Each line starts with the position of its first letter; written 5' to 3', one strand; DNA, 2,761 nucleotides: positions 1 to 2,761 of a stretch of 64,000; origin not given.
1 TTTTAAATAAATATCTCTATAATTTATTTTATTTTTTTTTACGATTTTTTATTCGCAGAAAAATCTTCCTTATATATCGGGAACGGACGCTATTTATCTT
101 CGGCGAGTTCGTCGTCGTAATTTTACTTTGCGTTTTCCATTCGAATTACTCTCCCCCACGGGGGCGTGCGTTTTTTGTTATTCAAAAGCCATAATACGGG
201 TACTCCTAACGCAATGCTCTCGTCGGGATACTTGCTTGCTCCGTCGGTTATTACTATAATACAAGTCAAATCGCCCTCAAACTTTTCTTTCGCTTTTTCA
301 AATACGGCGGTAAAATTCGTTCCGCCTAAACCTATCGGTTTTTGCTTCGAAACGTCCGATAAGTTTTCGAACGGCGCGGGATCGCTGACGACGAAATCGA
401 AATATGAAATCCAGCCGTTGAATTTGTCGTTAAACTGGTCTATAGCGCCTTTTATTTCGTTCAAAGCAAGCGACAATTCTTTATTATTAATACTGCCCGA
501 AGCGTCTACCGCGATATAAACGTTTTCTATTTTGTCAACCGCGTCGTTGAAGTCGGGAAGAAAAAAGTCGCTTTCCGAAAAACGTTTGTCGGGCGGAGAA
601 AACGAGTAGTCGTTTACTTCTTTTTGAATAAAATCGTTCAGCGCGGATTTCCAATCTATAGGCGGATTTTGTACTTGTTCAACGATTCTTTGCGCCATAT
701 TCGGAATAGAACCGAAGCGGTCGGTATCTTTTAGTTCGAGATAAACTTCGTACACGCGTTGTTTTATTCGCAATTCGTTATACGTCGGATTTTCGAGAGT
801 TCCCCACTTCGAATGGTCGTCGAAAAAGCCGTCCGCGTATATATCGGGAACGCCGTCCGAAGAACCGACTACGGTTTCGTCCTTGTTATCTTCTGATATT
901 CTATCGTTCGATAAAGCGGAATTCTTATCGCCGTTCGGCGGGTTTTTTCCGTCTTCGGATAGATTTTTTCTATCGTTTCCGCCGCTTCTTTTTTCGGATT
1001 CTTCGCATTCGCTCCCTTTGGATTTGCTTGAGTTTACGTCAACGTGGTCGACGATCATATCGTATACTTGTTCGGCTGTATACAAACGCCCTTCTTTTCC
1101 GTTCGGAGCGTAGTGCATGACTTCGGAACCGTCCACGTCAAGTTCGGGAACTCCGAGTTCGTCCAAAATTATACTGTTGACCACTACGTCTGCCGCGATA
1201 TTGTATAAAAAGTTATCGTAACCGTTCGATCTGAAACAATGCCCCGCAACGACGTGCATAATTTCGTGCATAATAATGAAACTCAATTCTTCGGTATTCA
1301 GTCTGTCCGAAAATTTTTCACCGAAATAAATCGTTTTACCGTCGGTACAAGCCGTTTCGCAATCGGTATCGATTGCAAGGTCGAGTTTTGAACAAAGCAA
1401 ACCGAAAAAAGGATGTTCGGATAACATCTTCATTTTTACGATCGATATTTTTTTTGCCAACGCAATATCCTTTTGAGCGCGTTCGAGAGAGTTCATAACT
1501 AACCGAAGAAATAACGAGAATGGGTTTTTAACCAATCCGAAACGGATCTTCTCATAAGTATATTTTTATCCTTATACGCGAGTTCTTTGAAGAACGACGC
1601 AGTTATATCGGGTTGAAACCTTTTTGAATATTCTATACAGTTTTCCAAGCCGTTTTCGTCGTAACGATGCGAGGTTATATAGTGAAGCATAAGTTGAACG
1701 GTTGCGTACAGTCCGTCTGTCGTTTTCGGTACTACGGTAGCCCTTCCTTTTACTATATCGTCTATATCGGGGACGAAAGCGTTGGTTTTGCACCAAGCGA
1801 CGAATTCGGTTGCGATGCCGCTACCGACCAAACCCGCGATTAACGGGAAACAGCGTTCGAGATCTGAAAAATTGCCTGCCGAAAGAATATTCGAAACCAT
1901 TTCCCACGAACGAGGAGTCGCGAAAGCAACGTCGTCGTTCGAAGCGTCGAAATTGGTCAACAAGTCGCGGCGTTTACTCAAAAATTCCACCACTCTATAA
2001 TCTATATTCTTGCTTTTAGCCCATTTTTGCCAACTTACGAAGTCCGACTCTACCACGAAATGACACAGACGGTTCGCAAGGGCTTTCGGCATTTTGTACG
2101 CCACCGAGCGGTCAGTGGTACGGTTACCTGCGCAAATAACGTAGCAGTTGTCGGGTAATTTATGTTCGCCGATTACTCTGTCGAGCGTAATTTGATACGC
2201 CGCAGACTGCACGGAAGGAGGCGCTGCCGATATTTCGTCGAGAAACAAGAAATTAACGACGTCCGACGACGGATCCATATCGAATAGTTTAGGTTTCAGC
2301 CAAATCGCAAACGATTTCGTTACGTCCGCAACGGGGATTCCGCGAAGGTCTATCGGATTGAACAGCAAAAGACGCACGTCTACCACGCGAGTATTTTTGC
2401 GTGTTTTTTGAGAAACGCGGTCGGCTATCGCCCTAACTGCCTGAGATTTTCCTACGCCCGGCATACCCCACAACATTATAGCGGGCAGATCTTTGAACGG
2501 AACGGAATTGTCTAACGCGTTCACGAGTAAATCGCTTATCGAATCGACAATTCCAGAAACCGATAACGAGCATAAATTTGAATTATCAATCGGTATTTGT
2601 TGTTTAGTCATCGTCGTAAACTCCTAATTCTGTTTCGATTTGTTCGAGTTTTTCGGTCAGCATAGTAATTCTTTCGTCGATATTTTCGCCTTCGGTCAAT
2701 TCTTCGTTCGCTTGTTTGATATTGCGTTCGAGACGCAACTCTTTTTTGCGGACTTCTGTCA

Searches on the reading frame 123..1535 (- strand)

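Call 66: search_protein_families(library=pfam, max_evalue=0.001, proteins=[window:123-1535:-])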
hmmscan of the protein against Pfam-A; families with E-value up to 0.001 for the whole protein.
window:123-1535:- (470 aa): 2 families
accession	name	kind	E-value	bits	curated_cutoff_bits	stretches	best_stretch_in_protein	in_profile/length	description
PF13203.12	DUF2201_N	-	5.1e-30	105.4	23.2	1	34-328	10-269/271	Putative metallopeptidase domain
PF09967.15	DUF2201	-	1.5e-12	48.2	26.4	1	340-467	2-123/123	VWA-like domain (DUF2201)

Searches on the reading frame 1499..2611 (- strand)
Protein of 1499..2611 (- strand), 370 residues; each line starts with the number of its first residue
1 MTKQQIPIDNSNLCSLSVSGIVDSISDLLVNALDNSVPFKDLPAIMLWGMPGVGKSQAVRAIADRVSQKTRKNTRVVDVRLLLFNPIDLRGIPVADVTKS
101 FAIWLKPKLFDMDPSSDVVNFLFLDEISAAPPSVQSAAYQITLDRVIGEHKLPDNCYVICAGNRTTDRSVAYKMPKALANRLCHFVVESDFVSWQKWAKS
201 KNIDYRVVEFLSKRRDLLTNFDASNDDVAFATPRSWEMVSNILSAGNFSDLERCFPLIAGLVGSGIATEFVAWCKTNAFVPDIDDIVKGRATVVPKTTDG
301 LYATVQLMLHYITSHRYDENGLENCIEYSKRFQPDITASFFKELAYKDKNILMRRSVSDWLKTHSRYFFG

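Call 66: search_protein_families(library=pfam, max_evalue=0.001, proteins=[window:1499-2611:-])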
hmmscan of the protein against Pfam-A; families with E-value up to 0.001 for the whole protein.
window:1499-2611:- (370 aa): 2 families
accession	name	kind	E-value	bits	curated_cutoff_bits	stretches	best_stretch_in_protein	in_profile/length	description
PF07726.17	AAA_3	-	3.6e-07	30.6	27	1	45-182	2-129/131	ATPase family associated with various cellular activities (AAA)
PF00004.35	AAA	-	1.9e-05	25.6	21.2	1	45-166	1-112/131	ATPase family associated with various cellular activities (AAA)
